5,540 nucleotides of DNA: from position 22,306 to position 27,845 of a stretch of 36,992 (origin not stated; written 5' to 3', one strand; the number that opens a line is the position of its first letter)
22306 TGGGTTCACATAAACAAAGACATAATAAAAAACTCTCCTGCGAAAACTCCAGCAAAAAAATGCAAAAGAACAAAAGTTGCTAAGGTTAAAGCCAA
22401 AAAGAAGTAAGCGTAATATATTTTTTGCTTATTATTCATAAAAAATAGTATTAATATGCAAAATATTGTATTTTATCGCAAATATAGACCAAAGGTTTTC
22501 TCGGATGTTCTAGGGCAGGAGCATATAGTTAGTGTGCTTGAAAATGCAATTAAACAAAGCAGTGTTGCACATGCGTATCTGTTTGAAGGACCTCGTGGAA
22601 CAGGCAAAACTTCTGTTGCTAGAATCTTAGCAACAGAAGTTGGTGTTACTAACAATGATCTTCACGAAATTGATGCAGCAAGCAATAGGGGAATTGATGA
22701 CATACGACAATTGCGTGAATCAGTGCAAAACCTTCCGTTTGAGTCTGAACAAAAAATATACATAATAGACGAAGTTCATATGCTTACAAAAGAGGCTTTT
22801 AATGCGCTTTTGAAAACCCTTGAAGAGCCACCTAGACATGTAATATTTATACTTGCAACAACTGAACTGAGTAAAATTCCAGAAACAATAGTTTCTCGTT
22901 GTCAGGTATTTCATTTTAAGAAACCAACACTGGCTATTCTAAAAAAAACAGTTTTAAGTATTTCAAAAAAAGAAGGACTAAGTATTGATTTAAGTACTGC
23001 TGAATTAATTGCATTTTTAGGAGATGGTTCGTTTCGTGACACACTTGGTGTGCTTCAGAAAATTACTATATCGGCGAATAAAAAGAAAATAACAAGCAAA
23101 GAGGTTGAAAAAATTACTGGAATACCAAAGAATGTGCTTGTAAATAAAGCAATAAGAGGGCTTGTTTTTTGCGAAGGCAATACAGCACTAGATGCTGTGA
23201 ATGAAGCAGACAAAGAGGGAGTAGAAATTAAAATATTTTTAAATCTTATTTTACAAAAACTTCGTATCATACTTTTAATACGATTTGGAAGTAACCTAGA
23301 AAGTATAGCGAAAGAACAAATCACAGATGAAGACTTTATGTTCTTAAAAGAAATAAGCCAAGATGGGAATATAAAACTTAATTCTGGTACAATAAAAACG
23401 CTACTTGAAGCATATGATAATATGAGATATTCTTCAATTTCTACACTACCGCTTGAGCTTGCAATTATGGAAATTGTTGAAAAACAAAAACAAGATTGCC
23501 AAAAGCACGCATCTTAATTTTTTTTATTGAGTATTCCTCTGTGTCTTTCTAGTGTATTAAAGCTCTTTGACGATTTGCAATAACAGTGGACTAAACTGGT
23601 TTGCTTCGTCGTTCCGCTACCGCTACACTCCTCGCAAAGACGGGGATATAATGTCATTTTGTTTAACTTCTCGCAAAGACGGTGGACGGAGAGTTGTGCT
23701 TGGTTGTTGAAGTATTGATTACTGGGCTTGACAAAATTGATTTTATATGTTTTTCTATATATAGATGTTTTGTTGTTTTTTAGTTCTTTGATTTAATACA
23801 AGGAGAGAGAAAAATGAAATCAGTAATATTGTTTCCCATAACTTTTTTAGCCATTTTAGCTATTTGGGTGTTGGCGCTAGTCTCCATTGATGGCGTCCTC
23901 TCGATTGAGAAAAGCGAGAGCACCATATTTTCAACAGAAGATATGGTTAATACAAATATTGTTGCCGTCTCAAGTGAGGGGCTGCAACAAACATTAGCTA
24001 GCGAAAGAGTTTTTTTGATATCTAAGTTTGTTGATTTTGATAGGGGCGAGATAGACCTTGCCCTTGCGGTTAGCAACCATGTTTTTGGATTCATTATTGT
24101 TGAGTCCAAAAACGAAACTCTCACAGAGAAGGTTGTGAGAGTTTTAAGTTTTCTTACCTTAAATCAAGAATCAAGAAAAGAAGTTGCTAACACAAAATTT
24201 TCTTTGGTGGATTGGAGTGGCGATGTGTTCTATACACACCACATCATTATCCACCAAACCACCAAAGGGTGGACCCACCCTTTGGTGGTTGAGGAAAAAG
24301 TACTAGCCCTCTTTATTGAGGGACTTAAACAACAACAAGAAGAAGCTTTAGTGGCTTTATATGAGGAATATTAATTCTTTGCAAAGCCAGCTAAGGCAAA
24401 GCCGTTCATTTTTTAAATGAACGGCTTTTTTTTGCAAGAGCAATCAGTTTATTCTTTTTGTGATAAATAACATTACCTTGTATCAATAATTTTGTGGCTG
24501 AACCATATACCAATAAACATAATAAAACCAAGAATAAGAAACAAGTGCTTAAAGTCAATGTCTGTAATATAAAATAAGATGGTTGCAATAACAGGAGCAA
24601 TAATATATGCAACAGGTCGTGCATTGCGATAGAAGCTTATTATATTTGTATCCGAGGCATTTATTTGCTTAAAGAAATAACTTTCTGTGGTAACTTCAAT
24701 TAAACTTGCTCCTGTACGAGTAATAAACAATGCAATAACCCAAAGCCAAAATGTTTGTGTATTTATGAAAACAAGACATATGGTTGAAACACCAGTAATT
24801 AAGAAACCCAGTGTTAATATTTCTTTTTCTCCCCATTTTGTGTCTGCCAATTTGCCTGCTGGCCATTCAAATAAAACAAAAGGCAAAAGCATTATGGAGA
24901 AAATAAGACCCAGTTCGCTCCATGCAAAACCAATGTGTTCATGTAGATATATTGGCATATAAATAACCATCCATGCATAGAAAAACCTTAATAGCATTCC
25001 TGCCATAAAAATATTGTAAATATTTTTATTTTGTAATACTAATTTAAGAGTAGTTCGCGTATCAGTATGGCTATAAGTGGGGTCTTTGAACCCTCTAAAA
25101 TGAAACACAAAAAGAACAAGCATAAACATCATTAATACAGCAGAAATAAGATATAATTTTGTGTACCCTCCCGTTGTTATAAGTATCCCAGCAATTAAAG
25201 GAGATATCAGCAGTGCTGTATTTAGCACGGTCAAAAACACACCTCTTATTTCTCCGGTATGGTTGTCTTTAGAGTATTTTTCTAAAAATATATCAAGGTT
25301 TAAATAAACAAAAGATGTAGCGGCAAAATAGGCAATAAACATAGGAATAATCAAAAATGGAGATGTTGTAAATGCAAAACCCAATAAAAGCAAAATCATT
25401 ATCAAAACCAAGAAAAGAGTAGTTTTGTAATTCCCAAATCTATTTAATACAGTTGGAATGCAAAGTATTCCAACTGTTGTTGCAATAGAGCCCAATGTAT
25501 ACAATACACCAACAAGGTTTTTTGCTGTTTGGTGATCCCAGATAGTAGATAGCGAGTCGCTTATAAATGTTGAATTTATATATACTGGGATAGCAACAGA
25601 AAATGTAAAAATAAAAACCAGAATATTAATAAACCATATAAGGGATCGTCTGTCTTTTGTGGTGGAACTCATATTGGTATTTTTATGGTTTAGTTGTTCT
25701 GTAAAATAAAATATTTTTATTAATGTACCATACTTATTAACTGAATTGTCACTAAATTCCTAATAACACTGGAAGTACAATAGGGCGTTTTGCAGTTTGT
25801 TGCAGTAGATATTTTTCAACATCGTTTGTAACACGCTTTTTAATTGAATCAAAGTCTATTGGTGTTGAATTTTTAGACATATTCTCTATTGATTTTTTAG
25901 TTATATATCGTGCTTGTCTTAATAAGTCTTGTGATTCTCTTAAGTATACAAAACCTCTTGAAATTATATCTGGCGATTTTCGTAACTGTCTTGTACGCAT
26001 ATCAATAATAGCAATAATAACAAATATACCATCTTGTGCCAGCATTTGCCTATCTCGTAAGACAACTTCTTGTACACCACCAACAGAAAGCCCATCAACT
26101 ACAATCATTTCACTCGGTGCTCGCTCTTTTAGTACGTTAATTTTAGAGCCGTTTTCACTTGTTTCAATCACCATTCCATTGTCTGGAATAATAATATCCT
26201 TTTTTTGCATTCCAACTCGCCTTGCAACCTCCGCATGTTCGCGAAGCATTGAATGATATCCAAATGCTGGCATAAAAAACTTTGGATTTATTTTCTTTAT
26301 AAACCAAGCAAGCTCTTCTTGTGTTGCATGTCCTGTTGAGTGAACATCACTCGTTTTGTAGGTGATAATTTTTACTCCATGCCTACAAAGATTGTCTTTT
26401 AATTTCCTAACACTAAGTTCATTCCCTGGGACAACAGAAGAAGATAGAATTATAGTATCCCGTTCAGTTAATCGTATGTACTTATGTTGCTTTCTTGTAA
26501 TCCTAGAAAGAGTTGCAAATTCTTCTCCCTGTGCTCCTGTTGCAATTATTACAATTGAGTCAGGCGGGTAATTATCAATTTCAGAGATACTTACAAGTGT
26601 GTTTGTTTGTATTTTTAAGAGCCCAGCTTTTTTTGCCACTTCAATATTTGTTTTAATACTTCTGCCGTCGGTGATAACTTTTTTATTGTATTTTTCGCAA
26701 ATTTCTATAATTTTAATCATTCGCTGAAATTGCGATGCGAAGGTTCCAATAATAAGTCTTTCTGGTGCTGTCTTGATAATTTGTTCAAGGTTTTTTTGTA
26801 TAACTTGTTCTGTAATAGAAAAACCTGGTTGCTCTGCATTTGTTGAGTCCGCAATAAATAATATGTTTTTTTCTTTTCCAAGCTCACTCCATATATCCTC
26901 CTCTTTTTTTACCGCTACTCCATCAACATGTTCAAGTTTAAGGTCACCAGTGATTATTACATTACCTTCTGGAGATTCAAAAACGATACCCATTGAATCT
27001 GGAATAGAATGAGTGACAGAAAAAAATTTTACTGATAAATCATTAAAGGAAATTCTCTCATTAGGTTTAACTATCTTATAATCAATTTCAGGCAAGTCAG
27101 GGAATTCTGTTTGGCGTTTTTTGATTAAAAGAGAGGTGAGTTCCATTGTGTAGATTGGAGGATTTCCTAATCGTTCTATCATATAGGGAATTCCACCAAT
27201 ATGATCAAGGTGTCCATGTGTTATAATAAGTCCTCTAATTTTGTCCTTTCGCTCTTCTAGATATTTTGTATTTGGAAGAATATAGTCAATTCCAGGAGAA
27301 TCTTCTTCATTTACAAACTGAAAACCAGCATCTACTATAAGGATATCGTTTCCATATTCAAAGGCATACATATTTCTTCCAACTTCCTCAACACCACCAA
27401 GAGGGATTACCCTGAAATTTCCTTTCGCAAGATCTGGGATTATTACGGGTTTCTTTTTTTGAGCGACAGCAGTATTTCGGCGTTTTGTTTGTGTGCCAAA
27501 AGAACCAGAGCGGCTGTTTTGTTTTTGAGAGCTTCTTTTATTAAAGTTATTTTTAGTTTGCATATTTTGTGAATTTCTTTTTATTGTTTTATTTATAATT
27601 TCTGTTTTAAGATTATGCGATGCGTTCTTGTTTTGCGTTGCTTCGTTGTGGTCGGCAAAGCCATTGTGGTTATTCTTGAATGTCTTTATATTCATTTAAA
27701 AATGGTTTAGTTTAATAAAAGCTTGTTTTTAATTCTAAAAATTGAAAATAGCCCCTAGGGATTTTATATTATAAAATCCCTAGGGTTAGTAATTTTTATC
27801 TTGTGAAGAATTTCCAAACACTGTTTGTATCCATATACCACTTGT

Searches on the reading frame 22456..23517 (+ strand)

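Call 41: search_protein_families(library=pfam, proteins=[window:22456-23517:+], max_evalue=0.00001)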
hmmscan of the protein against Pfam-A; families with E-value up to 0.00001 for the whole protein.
window:22456-23517:+ (353 aa): 7 families
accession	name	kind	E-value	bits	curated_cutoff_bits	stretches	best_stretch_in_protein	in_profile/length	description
PF13177.12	DNA_pol3_delta2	-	7.9e-38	130.4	27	2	68-157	70-160/161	DNA polymerase III, delta subunit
PF00004.35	AAA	-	2e-16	61.1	21.2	1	42-152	2-126/131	ATPase family associated with various cellular activities (AAA)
PF05496.18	RuvB_N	-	1.1e-09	38.7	27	1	11-124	2-110/159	Holliday junction DNA helicase RuvB P-loop domain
PF07728.20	AAA_5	-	1.3e-06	28.9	22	1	42-129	3-97/139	AAA domain (dynein-related subfamily)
PF13173.12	AAA_14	-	1.5e-06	28.7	27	1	40-133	4-96/129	AAA domain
PF13401.12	AAA_22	-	3.4e-06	27.8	27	0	84-135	73-122/130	AAA domain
PF06068.19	TIP49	-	6e-06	26.1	23.8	0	102-136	278-311/347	TIP49 P-loop domain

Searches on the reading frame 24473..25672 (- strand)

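Call 41: search_protein_families(library=pfam, proteins=[window:24473-25672:-], max_evalue=0.00001)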
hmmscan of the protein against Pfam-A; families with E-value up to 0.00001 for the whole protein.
window:24473-25672:- (399 aa): 2 families
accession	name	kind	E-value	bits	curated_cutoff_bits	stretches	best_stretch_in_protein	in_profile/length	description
PF07690.21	MFS_1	-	7.5e-37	127.5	33.4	2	18-328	4-314/347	Major Facilitator Superfamily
PF03825.22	Nuc_H_symport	-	5.6e-06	26.1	25.9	1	18-193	211-396/400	Nucleoside H+ symporter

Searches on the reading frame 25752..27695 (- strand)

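Call 41: search_protein_families(library=pfam, proteins=[window:25752-27695:-], max_evalue=0.00001)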
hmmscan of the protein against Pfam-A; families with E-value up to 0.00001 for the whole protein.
window:25752-27695:- (647 aa): 4 families
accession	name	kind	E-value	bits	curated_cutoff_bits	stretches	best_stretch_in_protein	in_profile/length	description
PF22505.1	RNase_J_b_CASP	-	1e-39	135.6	27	1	312-436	2-126/126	Ribonuclease J, beta-CASP domain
PF17770.6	RNase_J_C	-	4.3e-25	89.1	23.8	1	545-645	1-100/102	Ribonuclease J C-terminal domain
PF00753.33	Lactamase_B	-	2.5e-16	60.7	22.7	1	105-261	4-159/196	Metallo-beta-lactamase superfamily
PF12706.13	Lactamase_B_2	-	3.7e-11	43.4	27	1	144-253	23-144/200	Beta-lactamase superfamily domain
